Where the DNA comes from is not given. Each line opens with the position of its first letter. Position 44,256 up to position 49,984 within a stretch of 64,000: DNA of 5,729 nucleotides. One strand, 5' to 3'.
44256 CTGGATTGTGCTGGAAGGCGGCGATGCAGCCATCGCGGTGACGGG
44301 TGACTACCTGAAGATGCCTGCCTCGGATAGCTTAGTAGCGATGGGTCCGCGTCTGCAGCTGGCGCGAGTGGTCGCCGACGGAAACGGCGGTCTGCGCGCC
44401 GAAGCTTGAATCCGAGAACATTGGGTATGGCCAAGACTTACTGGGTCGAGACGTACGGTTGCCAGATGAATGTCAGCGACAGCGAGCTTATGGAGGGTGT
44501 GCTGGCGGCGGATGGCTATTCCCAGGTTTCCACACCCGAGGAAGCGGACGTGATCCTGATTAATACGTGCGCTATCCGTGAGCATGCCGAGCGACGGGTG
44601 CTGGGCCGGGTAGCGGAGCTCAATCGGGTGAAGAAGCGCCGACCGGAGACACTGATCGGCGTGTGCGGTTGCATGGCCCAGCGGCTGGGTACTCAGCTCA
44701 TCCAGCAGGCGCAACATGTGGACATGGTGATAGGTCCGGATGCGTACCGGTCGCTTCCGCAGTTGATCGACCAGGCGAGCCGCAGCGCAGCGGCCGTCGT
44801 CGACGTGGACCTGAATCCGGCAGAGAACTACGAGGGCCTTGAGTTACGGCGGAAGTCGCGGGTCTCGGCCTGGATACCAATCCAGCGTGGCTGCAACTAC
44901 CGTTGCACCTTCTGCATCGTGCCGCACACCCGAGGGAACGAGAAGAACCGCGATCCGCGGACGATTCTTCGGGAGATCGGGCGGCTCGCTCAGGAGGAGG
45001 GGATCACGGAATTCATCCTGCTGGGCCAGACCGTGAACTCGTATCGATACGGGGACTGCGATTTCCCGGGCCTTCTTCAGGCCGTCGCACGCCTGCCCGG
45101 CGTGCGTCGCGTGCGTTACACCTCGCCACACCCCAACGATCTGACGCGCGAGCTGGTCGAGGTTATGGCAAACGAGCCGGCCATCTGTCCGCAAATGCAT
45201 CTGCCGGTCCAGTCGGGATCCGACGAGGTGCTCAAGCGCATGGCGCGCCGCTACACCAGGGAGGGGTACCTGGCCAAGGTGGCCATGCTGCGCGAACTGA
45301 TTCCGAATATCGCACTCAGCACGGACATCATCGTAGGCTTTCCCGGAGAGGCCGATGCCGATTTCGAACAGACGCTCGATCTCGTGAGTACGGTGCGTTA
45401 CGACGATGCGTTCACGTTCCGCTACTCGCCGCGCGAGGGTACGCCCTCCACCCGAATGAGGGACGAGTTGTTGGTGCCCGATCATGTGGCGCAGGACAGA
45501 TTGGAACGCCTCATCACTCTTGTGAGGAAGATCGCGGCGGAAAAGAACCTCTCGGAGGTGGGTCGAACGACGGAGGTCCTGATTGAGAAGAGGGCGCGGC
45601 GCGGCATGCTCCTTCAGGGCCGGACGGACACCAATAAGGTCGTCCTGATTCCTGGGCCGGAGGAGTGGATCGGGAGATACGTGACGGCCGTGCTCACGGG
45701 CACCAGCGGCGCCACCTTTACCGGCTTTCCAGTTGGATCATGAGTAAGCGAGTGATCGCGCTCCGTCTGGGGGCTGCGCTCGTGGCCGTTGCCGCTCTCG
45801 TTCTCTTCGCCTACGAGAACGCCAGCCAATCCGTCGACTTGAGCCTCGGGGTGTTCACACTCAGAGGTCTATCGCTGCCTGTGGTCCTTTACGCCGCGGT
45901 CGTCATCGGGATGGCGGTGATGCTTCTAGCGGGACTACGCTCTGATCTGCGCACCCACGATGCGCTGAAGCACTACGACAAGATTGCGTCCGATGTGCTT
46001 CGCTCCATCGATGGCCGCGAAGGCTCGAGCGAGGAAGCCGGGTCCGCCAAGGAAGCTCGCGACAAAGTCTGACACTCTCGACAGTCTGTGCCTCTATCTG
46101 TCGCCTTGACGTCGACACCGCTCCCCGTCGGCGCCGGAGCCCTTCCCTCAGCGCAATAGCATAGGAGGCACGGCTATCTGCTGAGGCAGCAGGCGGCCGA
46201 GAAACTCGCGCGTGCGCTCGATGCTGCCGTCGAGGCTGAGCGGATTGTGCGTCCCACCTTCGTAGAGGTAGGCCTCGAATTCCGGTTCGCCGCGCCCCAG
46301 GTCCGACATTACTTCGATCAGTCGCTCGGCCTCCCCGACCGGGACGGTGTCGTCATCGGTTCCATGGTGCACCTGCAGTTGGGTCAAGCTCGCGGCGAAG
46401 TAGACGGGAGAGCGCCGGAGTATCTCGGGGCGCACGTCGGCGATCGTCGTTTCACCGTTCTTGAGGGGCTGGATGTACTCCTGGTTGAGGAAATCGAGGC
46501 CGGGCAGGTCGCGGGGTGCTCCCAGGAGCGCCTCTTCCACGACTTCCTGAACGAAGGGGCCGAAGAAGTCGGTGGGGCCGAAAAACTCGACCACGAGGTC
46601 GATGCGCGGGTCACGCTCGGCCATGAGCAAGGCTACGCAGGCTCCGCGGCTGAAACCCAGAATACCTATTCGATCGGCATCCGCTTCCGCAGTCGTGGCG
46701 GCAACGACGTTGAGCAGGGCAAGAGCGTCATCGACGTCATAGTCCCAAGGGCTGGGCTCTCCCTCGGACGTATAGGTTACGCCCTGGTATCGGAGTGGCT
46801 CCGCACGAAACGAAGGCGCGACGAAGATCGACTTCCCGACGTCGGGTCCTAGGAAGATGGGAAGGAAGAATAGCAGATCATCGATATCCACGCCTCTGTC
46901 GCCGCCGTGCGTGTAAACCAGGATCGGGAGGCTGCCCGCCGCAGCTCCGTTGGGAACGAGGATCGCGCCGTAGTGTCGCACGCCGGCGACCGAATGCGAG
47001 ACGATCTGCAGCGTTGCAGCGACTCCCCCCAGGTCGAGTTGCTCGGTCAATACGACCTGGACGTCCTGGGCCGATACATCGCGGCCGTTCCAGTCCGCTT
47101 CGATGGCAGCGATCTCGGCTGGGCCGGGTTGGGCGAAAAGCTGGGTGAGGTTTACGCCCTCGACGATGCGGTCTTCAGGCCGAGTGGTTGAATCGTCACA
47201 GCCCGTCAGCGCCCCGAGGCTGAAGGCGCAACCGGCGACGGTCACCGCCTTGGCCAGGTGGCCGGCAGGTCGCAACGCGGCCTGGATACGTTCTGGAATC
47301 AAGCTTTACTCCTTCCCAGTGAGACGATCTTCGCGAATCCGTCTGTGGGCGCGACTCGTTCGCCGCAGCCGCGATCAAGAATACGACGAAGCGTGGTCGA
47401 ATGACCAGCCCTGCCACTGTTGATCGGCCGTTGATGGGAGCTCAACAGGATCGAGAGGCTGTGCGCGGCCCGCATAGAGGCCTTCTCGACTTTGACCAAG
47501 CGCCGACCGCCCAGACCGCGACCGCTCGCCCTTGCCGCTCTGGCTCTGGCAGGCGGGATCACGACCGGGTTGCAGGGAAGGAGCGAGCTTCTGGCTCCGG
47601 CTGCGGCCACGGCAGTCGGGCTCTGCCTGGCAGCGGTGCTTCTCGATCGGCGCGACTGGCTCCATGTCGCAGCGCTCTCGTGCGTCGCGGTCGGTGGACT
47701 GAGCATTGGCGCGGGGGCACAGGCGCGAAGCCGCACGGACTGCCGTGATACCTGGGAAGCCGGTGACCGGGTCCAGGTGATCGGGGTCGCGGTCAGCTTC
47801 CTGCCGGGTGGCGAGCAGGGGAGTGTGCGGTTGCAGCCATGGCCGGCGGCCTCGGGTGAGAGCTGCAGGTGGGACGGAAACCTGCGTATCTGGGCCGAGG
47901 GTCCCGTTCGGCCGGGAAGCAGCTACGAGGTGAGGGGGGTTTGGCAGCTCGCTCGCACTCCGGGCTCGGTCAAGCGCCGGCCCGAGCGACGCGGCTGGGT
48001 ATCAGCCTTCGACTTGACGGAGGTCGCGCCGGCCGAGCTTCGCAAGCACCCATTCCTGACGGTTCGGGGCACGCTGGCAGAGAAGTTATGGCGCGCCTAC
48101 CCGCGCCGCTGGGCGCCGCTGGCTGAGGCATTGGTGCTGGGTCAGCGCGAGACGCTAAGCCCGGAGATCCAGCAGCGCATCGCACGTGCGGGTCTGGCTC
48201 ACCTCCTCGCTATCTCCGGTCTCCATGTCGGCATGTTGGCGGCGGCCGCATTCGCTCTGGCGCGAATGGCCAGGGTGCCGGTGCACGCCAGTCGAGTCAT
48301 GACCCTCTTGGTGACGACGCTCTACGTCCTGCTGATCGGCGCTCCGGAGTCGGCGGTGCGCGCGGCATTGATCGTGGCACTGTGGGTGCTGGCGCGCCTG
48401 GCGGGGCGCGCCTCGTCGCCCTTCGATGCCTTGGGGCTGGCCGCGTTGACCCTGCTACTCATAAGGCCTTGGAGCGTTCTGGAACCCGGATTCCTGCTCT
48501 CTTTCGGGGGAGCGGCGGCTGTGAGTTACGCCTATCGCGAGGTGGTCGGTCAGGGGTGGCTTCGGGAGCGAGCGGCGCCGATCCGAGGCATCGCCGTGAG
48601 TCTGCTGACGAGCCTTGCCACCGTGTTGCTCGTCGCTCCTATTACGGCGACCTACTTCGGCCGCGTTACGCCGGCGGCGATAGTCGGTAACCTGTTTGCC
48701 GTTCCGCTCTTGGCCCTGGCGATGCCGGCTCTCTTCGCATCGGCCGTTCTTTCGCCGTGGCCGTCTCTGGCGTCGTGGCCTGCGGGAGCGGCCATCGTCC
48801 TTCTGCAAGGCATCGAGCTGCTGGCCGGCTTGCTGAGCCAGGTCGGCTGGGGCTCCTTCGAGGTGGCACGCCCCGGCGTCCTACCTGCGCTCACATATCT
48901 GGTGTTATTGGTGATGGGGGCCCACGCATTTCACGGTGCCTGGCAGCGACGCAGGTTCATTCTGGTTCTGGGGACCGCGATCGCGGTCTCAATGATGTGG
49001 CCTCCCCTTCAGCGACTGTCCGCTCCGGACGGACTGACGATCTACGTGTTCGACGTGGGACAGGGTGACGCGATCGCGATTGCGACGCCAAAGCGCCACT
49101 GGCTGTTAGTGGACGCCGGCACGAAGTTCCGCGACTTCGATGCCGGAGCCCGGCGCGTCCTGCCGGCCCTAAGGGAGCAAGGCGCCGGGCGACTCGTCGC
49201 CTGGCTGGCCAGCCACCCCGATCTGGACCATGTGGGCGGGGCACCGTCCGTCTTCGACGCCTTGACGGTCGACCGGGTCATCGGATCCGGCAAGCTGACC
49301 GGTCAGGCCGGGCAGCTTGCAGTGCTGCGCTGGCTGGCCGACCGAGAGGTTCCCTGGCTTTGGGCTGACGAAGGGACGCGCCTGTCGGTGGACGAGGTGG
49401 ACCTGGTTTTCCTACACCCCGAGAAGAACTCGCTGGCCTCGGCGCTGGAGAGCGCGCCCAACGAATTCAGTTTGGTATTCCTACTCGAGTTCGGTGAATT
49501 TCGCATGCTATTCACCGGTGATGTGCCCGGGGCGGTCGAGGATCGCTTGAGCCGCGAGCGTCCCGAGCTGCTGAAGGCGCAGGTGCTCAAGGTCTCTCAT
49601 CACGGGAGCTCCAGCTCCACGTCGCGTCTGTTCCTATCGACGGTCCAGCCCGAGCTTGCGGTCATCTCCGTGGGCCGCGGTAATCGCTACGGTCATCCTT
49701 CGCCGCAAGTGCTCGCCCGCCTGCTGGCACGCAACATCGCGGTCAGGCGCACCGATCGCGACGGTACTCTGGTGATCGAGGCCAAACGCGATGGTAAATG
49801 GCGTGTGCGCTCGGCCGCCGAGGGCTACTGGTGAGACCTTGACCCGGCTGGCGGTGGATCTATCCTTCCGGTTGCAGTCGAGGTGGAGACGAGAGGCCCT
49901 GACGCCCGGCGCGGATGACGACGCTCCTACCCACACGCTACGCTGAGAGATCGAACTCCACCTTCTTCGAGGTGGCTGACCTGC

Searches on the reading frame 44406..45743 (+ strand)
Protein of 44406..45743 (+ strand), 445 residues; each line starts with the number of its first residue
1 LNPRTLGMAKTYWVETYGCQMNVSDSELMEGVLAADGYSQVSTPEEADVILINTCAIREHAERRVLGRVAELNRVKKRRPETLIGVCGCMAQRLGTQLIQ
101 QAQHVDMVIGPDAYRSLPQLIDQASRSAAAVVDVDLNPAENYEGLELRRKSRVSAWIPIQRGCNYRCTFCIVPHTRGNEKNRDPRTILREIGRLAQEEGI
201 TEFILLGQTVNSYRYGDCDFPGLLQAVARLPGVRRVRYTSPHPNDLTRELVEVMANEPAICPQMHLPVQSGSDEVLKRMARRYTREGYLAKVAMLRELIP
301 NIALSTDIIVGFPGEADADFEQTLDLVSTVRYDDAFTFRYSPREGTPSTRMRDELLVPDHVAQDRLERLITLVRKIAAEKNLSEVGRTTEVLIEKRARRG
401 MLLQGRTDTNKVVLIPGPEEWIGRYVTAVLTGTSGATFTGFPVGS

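Call 25: search_protein_families(library=ncbifam, proteins=[window:44406-45743:+], max_evalue=0.00001)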
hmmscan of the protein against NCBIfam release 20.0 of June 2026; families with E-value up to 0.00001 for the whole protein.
window:44406-45743:+ (445 aa): 15 families
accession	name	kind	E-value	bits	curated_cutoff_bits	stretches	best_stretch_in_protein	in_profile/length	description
TIGR01574.1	miaB-methiolase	equivalog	1.2e-145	485.8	355.3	1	11-435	1-429/437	tRNA (N6-isopentenyl adenosine(37)-C2)-methylthiotransferase MiaB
TIGR00089.1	TIGR00089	subfamily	2.5e-134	448.3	251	1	11-436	1-425/429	MiaB/RimO family radical SAM methylthiotransferase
TIGR01579.1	MiaB-like-C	equivalog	3.7e-91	306.5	357.05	1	15-405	2-391/416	tRNA (N(6)-L-threonylcarbamoyladenosine(37)-C(2))-methylthiotransferase MtaB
NF010916.0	PRK14336.1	equivalog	3.7e-84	282.9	606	1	11-434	3-404/418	tRNA (N6-isopentenyl adenosine(37)-C2)-methylthiotransferase MiaB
TIGR01578.1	MiaB-like-B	hypoth_equivalog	5.2e-78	262.7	314.7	1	12-440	2-418/421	tRNA (N(6)-L-threonylcarbamoyladenosine(37)-C(2))-methylthiotransferase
TIGR01125.1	TIGR01125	equivalog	1.1e-75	255.3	356.95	1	15-409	5-394/432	30S ribosomal protein S12 methylthiotransferase RimO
TIGR04014.1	B12_SAM_MJ_0865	equivalog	4.4e-23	81.8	360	1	154-350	160-356/434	methyl-coenzyme M reductase glutamine C-methyltransferase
TIGR04013.1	B12_SAM_MJ_1487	hypoth_equivalog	2.2e-18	66.3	251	1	70-359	61-364/382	TIGR04013 family B12-binding domain/radical SAM domain-containing protein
TIGR04479.1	bcpD_PhpK_rSAM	subfamily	2e-16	59.5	600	1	160-331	247-410/504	PhpK family radical SAM P-methyltransferase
NF050148.1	rSAM_ApyD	equivalog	9e-11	40.9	750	1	130-329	175-365/645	RiPP biosynthesis radical SAM protein ApyD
TIGR04072.2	rSAM_ladder_B12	equivalog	2.3e-08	33.1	360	1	158-338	184-357/443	lipid biosynthesis B12-binding/radical SAM protein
NF006059.0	PRK08207.1-1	equivalog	5.3e-08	32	1012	1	148-327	167-353/496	coproporphyrinogen III oxidase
TIGR03471.1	HpnJ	equivalog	1.1e-06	27.8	577.6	0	160-331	203-366/472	hopanoid biosynthesis associated radical SAM protein HpnJ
TIGR02026.1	BchE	equivalog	1.3e-06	27.5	481.35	1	155-347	195-382/497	magnesium-protoporphyrin IX monomethyl ester anaerobic oxidative cyclase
TIGR03975.1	rSAM_ocin_1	subfamily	1.8e-06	26.8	281.85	0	156-329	263-429/606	RiPP maturation radical SAM C-methyltransferase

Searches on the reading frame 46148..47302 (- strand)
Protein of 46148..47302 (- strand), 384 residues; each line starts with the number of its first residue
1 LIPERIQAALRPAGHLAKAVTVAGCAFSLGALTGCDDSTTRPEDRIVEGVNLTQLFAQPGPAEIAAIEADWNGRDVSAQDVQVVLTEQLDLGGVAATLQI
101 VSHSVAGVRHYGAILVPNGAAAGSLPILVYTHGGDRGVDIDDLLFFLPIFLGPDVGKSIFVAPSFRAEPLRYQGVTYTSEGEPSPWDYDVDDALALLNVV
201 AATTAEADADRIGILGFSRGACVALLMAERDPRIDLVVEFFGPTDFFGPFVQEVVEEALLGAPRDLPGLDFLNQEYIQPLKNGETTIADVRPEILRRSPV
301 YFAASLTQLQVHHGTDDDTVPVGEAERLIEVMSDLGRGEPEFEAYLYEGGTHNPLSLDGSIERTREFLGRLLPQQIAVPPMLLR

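Call 25: search_protein_families(library=ncbifam, proteins=[window:46148-47302:-], max_evalue=0.00001)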
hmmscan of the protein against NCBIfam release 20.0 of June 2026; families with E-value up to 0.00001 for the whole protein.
window:46148-47302:- (384 aa): 1 family
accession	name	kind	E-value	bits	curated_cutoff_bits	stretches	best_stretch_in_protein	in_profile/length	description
NF050058.1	e_dPHAscl_type1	hypoth_equivalog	3.7e-07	29.9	150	0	186-233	78-127/276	extracellular catalytic domain type 1 short-chain-length polyhydroxyalkanoate depolymerase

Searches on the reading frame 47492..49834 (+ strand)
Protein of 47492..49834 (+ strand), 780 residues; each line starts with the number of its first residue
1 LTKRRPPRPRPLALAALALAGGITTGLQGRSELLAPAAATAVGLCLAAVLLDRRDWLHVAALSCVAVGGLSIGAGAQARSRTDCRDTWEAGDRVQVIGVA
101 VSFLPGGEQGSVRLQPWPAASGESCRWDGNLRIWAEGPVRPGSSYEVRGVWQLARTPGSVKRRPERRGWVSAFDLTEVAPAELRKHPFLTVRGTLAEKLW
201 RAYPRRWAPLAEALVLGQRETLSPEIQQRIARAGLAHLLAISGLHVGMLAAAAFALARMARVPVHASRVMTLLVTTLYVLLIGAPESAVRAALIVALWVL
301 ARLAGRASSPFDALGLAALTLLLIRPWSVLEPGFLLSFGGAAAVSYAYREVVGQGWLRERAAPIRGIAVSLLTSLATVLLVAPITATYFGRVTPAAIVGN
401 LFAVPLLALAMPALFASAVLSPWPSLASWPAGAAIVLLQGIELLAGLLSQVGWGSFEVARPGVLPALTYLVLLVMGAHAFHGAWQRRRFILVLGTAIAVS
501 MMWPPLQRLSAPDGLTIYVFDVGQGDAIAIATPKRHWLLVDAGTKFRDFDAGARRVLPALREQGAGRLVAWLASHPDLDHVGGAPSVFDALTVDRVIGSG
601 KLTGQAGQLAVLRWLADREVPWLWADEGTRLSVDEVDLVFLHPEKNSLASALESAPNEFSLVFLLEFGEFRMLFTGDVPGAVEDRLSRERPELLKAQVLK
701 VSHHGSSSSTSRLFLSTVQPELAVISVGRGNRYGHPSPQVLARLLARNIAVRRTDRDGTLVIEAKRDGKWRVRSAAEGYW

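Call 25: search_protein_families(library=ncbifam, proteins=[window:47492-49834:+], max_evalue=0.00001)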
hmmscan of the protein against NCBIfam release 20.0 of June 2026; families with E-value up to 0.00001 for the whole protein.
window:47492-49834:+ (780 aa): 6 families
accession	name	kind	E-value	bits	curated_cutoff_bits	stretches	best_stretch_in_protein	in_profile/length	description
TIGR00361.1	ComEC_Rec2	equivalog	1e-74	251.9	190.05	1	204-758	126-663/663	DNA internalization-related competence protein ComEC/Rec2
NF008580.0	PRK11539.1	equivalog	1.6e-54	185.5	969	1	205-774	197-737/758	ComEC family protein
TIGR00360.1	ComEC_N-term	subfamily_domain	2.8e-24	86.3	36.5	1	235-410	1-167/171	ComEC/Rec2-related protein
NF041809.1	Avs1a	equivalog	6.6e-19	67.9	420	1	653-754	248-351/387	AVAST type 1 anti-phage system MBL fold metallo-hydrolase Avs1a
NF049846.1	blaAHM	exception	1.2e-12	47.4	590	1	530-764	68-295/304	AHM family subclass B3-like metallo-beta-lactamase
NF045979.1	ComEC_MAG0480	equivalog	1.8e-12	46.8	150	1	213-346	201-334/461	MAG0480 family ComEC-like protein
